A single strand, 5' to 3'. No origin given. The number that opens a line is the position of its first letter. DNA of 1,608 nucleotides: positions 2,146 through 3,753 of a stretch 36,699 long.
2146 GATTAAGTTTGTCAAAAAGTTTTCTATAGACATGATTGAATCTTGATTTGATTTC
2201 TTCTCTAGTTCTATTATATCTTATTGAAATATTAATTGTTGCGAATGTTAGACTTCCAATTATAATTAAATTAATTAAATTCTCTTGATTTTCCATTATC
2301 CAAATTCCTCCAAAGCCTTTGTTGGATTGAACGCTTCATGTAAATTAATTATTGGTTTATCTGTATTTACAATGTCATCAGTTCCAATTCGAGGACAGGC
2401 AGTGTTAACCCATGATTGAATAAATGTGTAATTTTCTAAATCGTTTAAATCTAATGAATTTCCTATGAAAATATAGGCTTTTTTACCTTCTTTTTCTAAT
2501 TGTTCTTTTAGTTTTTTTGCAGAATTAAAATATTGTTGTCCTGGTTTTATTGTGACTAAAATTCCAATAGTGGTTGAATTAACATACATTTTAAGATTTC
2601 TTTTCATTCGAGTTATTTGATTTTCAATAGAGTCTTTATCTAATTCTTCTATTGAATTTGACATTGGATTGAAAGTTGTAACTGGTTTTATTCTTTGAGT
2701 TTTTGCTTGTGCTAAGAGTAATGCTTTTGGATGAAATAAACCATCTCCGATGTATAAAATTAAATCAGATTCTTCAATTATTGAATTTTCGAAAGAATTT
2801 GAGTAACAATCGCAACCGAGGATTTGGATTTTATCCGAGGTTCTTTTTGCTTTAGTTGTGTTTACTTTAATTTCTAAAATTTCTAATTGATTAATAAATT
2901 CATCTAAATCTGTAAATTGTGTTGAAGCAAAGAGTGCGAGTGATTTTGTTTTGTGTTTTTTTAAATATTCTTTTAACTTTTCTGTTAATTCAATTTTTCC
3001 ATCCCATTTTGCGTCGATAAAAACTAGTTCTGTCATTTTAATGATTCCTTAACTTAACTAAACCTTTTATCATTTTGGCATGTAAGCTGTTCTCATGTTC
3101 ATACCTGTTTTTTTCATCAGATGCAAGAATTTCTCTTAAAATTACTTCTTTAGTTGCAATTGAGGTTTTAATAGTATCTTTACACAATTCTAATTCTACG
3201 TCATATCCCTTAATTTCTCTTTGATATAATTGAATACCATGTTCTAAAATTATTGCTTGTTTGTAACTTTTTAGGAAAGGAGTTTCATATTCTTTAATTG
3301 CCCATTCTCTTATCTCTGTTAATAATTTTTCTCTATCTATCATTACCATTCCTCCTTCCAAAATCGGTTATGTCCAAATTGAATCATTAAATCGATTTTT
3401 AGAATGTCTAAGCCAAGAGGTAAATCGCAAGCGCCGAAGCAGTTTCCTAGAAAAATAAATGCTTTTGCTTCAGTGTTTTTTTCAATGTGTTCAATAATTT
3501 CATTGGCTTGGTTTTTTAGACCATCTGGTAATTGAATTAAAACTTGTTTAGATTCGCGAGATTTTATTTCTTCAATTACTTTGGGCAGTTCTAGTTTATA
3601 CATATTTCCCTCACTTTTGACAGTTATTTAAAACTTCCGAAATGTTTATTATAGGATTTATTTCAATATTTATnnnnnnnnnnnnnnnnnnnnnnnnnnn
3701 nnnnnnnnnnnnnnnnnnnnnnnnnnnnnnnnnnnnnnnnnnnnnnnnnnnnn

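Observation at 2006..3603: dph2 is split into two ORFs by an unrelated 101-codon ORF, with all junctions translationally coupled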

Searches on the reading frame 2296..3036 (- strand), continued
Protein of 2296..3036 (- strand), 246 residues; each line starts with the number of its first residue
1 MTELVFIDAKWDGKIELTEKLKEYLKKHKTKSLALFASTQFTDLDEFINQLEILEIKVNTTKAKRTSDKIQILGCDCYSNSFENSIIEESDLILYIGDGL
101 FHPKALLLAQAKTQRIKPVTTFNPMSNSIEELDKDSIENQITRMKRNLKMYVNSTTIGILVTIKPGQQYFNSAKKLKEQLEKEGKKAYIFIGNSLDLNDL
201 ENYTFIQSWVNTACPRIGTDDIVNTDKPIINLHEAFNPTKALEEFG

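Call 36: find_encoding_contigs(protein=P0003, flank=3000, max_places=1)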
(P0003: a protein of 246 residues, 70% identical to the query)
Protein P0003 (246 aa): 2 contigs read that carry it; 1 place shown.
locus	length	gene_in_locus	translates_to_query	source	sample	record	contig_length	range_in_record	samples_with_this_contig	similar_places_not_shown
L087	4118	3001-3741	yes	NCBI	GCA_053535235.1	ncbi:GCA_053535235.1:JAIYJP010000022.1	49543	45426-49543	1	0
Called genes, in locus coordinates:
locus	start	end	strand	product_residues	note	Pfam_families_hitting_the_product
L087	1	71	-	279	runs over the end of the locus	-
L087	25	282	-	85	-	-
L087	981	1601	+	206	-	PF00081:Sod_Fe_N, PF02777:Sod_Fe_C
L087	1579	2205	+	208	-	PF08984:DUF1858, PF01521:Fe-S_biosyn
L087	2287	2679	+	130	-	-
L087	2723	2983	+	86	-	PF01866:Diphthamide_syn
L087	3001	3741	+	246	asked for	PF01866:Diphthamide_syn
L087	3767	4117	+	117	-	?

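Call 37: find_encoding_contigs(protein=P0005, flank=3000, max_places=1)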
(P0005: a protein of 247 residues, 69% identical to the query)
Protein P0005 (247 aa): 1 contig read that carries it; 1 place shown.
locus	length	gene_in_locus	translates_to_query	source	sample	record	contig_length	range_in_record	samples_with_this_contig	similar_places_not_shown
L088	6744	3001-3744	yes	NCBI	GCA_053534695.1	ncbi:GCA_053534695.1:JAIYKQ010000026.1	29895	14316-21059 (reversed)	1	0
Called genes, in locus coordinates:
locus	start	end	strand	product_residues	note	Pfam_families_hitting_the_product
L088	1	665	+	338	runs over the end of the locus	PF14528:LAGLIDADG_3 (faint)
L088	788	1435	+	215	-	-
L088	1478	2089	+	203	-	PF00081:Sod_Fe_N, PF02777:Sod_Fe_C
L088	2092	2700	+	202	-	PF08984:DUF1858, PF01521:Fe-S_biosyn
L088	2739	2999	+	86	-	PF01866:Diphthamide_syn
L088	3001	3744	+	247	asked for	PF01866:Diphthamide_syn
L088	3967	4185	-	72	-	-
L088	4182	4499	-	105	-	-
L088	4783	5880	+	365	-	PF04055:Radical_SAM, PF08608:Wyosine_form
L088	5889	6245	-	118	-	-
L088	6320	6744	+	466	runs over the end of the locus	PF19295:SufBD_N, PF01458:SUFBD_core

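Call 38: find_encoding_contigs(protein=P0002, flank=3000, max_places=1)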
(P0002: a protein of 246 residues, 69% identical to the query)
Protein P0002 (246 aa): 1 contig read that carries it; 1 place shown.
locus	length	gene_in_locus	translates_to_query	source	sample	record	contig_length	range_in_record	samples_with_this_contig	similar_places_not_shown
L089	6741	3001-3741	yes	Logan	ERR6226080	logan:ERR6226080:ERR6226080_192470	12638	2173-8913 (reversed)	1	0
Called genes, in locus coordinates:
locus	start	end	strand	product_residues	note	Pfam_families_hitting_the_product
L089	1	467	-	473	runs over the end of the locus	PF19295:SufBD_N, PF01458:SUFBD_core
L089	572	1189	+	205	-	PF00081:Sod_Fe_N, PF02777:Sod_Fe_C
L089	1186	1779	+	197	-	PF08984:DUF1858, PF01521:Fe-S_biosyn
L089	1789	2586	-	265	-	-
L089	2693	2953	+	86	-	PF01866:Diphthamide_syn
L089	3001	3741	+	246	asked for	PF01866:Diphthamide_syn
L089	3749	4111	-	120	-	-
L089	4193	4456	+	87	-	-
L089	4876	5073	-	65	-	PF01194:RNA_pol_N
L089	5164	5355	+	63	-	-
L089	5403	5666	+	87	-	PF01157:Ribosomal_L21e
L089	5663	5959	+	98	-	PF03874:RNA_pol_Rpb4 (weak)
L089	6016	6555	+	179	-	PF04919:DUF655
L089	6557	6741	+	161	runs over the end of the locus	PF00416:Ribosomal_S13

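Call 47: find_encoding_contigs(protein=P0001, flank=3000, max_places=3)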
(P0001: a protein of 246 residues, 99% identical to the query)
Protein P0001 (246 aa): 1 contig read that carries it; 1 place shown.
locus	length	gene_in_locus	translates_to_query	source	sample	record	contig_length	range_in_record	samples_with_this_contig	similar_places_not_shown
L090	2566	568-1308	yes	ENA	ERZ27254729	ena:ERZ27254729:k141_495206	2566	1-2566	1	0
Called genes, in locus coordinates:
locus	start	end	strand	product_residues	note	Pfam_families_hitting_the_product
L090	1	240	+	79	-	?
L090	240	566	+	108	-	-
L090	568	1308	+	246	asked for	PF01866:Diphthamide_syn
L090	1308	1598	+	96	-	-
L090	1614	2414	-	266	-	-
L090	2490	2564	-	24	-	?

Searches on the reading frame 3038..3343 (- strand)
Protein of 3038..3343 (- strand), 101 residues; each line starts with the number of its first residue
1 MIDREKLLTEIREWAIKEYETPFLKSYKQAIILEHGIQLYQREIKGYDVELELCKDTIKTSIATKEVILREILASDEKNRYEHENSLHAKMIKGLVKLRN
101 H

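Call 3: search_protein_families(library=pfam, proteins=[window:3038-3343:-], max_evalue=1)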
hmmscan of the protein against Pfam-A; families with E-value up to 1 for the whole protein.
window:3038-3343:- (101 aa): 2 families
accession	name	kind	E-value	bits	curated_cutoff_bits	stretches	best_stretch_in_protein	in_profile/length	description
PF09638.15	Ph1570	-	0.0016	18.8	27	1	4-98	31-125/156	Ph1570 protein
PF23767.2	TscA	-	0.0035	17.9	27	1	2-23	42-63/67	TscA antitoxin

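Call 4: search_protein_families(library=ncbifam, proteins=[window:3038-3343:-], max_evalue=1)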
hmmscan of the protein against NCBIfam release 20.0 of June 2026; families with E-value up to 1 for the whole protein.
window:3038-3343:- (101 aa): 1 family
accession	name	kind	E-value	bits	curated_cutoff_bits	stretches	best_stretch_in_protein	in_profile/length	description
NF047365.1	TscA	equivalog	0.0042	17.4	90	1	2-23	42-63/63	type II toxin-antitoxin system antitoxin TscA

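Call 7: find_homologous_proteins(query=window:3041-3343:-, max_evalue=0.01)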
Query window:3041-3343:- (101 aa): 2 proteins with E <= 0.01 among 3 candidates.
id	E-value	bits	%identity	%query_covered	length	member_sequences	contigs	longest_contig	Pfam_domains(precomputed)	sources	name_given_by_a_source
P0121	9.5e-52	191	90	100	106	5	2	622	-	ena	-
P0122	1.9e-26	110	59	98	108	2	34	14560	-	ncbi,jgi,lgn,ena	-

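Call 10: find_encoding_contigs(protein=P0122, flank=4000, max_places=4)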
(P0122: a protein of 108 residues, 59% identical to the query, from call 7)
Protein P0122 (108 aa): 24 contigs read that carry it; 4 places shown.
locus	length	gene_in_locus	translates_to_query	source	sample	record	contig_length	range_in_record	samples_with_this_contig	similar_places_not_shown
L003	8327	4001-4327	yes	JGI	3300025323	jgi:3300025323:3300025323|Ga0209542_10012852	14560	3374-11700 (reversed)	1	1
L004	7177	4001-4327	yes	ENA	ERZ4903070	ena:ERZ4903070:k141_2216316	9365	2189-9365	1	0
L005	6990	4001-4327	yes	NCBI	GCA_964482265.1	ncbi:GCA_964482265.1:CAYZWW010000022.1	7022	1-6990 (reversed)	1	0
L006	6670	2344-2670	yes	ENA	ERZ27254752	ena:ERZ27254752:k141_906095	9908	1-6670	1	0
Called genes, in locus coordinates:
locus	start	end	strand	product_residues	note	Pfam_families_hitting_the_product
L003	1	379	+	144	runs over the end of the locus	-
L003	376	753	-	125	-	PF09814:HECT_2 (faint), PF01641:SelR, PF08271:Zn_Ribbon_TF (faint)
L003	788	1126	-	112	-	-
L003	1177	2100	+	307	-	PF01207:Dus, PF01180:DHO_dh (weak), PF00977:His_biosynth (weak)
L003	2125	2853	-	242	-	-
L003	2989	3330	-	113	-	-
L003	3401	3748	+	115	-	-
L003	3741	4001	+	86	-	PF01866:Diphthamide_syn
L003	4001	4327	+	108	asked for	-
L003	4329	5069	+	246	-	PF01866:Diphthamide_syn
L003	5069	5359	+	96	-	-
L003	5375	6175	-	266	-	-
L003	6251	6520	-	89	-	-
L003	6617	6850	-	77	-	-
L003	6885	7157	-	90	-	PF00111:Fer2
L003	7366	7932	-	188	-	PF01988:VIT1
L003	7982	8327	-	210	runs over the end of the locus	PF01381:HTH_3 (weak), PF12844:HTH_19 (weak)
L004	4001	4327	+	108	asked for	-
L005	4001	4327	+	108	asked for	-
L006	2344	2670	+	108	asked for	-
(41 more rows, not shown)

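Call 22: search_protein_families(library=pfam, proteins=[L003:4001-4324:+], max_evalue=0.1)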
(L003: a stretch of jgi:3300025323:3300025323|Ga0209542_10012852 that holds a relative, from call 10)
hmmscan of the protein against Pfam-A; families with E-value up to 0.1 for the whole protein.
L003:4001-4324:+ (108 aa): 0 families

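Call 25: search_solved_structures(query=window:3041-3343:-, max_evalue=10, show_alignments=2)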
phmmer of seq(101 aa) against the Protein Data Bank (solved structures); distinct sequences matched with E-value up to 10: 5.
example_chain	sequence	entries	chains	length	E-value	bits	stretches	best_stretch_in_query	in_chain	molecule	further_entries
2ldy_A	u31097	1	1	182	0.14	15.4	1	41-86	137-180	ORF1 codes for a 40 kDa product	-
2yko_A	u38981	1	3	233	0.16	15.2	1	41-86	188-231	LINE-1 ORF1P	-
6njp_G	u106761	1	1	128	0.18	15.1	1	36-84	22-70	EscO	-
3uz0_B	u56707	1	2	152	0.9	12.9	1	15-60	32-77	Stage II sporulation protein Q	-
3txm_A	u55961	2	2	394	0.98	12.7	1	21-74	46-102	26S proteasome regulatory complex subunit p42B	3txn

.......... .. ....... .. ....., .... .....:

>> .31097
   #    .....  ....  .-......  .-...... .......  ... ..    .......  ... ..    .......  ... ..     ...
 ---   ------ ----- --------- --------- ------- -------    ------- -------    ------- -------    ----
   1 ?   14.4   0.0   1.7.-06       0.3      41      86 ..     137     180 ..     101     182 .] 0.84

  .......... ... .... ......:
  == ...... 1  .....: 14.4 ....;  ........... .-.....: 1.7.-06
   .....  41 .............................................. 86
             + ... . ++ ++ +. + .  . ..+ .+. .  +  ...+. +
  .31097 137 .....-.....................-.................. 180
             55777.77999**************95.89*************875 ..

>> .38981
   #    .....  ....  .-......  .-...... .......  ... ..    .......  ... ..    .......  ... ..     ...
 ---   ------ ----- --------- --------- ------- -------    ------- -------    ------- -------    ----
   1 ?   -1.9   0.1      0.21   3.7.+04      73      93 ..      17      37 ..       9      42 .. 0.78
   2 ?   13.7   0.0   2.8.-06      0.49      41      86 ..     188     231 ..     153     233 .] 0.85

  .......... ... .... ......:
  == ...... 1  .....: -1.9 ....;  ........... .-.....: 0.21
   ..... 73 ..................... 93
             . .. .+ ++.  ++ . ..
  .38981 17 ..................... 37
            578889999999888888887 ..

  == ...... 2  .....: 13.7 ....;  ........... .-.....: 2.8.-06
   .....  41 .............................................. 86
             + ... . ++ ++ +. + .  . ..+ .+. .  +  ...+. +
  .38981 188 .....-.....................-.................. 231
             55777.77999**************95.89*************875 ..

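Call 35: search_protein_representatives(alignment_id=A2)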
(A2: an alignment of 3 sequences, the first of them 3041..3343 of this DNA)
Query: 3 sequences, 101 profile positions. Proteins with E-value up to 0.001 (for the whole library): 1; up to 1e-10: 1; up to 1e-30: 1. The best 1 are listed.
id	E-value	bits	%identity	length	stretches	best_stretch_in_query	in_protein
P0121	1.0e-54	198.8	-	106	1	1-101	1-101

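Call 39: predict_structure(alignment_id=A2)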
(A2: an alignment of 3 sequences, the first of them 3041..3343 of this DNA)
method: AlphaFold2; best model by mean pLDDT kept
length: 101 residues; sequences in the alignment: 3
mean_pLDDT: 88.9   pTM: 0.69
mean pLDDT of the five models: 88.9, 86.0, 83.7, 82.7, 82.7
residues with pLDDT >= 90: 63; 70-90: 35; 50-70: 3; < 50: 0
segments of 3 or more residues with pLDDT < 50: none
pLDDT, mean of each block of 10 residues (from residue 1): 92 95 95 96 91 96 94 82 79 74 53
secondary structure, 60 per line:
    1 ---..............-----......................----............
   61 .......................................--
elements in order: H4-17 H23-44 H49-99

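Call 42: fold_search(model_id=the predicted structure, library=pdb)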
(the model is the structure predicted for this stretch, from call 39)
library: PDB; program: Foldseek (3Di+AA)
matches with E <= 10: 265; with E <= 0.001: 0
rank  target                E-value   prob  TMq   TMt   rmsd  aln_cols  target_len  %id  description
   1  4niq_B                7.6e-01  0.33  0.38  0.45   5.2        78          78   17  Crystal Structure of Vps4 MIT-Vfa1 MIM2 (released 2014-03-05)
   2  8cwo_T                9.8e-01  0.85  0.50  0.57   2.7        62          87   11  Cutibacterium acnes 30S ribosomal subunit with Sarecycline bound, body domain only in the local refined map (released 2023-03-15)
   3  2crb_MODEL_1_A        9.8e-01  0.77  0.53  0.55   3.5        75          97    7  Solution structure of MIT domain from mouse NRBF-2 (released 2005-11-20)
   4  5fvl_A                9.8e-01  0.47  0.44  0.50   4.0        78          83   15  Crystal structure of Vps4-Vps20 complex from S.cerevisiae (released 2016-04-27)
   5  4niq_A                9.8e-01  0.28  0.39  0.45   5.1        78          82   15  Crystal Structure of Vps4 MIT-Vfa1 MIM2 (released 2014-03-05)
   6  2v6x_A                1.1e+00  0.25  0.38  0.44   5.1        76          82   14  Stractural insight into the interaction between ESCRT-III and Vps4 (released 2007-10-16)
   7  4u7y_A                1.2e+00  0.25  0.39  0.44   5.1        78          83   13  Structure of the complex of VPS4B MIT and IST1 MIM (released 2015-02-11)
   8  2vk9                  1.4e+00  0.77  0.50  0.11   2.3        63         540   14  CRYSTAL STRUCTURE OF THE CATALYTIC DOMAIN OF ALPHA-TOXIN FROM CLOSTRIDIUM NOVYI (released 2008-03-18)
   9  4zey                  1.4e+00  0.54  0.46  0.53   3.9        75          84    7  Crystal structure of a nuclear receptor binding factor 2 MIT domain (NRBF2) from Homo sapiens at 1.50 A resolution (released 2015-05-06)
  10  1yxr_MODEL_1_A        1.4e+00  0.18  0.35  0.42   5.4        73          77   10  NMR Structure of VPS4A MIT Domain (released 2005-09-06)
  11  9q1h_A                1.4e+00  0.10  0.24  0.31   9.7        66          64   20  A7 minibinder in complex with Abp2D (released 2025-09-17)
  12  2v6y_A                1.5e+00  0.66  0.49  0.64   2.6        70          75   14  Structure of the MIT domain from a S. solfataricus Vps4-like ATPase (released 2007-10-16)
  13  2vkd_B                1.5e+00  0.66  0.50  0.11   3.4        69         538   13  CRYSTAL STRUCTURE OF THE CATALYTIC DOMAIN OF LETHAL TOXIN FROM CLOSTRIDIUM SORDELLII IN COMPLEX WITH UDP-GLC AND MANGA (released 2008-03-18)
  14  2cpt_MODEL_1_A        1.5e+00  0.13  0.31  0.28   5.5        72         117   10  Solution structure of MIT domain from human SKD1 (released 2005-11-19)
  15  2w2u_B                1.6e+00  0.63  0.50  0.64   2.7        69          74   12  STRUCTURAL INSIGHT INTO THE INTERACTION BETWEEN ARCHAEAL ESCRT-III AND AAA-ATPASE (released 2009-07-14)
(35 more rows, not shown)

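Call 44: search_protein_families(library=phrogs, proteins=[window:3041-3343:-], max_evalue=0.1)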
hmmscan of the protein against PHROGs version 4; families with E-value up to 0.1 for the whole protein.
window:3041-3343:- (101 aa): 2 families
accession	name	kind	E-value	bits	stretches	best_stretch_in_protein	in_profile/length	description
phrog_1796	-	unknown function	0.0041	18.5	1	2-23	44-65/71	-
phrog_9544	-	unknown function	0.077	14.3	0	4-32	23-50/66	-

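Call 45: search_protein_families(library=padloc, proteins=[window:3041-3343:-], max_evalue=0.1)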
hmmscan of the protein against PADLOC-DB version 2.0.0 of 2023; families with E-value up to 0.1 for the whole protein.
window:3041-3343:- (101 aa): 0 families

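Call 48: find_encoding_contigs(protein=window:3038-3343:-, flank=3000, max_places=3)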
Protein window:3038-3343:- (101 aa): 10 contigs read that carry it; 3 places shown.
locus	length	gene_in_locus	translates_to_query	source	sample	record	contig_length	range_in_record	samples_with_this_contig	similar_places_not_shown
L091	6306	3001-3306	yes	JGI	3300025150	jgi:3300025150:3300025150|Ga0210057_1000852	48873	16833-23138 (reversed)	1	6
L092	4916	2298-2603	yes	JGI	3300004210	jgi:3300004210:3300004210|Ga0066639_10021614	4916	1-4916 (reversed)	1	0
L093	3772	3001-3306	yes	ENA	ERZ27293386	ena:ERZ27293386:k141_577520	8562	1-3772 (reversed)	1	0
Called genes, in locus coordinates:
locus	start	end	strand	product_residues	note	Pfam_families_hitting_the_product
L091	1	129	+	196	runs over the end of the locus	PF08984:DUF1858, PF01521:Fe-S_biosyn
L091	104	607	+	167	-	-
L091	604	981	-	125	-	PF01641:SelR, PF08271:Zn_Ribbon_TF (faint)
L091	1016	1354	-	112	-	-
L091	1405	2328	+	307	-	PF01207:Dus, PF01180:DHO_dh (faint), PF00977:His_biosynth (weak)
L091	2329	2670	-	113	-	-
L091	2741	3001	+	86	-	PF01866:Diphthamide_syn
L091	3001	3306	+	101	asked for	-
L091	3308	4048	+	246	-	PF01866:Diphthamide_syn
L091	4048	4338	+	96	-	-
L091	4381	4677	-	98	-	-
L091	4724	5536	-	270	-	-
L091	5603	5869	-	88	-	-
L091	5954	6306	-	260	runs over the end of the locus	-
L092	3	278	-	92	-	?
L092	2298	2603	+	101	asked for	-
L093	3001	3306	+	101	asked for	-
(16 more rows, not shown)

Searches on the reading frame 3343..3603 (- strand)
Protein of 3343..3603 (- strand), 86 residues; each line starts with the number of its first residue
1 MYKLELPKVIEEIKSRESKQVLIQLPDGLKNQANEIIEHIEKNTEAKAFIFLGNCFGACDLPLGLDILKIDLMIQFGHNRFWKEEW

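Call 3: search_protein_families(library=pfam, proteins=[window:3343-3603:-], max_evalue=1)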
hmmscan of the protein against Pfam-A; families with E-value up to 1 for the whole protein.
window:3343-3603:- (86 aa): 1 family
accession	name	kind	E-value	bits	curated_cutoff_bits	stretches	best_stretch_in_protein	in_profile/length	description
PF01866.22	Diphthamide_syn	-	1.2e-09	38.5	33.2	1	25-81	1-57/302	Putative diphthamide synthesis protein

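Call 4: search_protein_families(library=ncbifam, proteins=[window:3343-3603:-], max_evalue=1)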
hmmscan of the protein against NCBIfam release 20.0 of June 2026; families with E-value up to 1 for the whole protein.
window:3343-3603:- (86 aa): 5 families
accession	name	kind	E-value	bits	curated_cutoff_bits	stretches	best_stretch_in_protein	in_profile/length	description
TIGR00322.1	diphth2_R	domain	2.2e-20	73.3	35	1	2-81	1-82/320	diphthamide biosynthesis enzyme Dph1/Dph2 domain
TIGR03682.1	arCOG04112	equivalog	4.3e-15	55.7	202.8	1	18-81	2-64/308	diphthamide biosynthesis enzyme Dph2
TIGR00272.1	DPH2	equivalog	0.084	11.5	184.05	1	6-59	39-95/497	diphthamide biosynthesis protein 2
NF033605.1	Zn_bnd_ABC_AdcA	exception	0.11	11.5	700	1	5-51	248-289/517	zinc ABC transporter substrate-binding lipoprotein AdcA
NF008269.0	PRK11041.1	equivalog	0.17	10.9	436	1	11-55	60-105/342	DNA-binding transcriptional regulator CytR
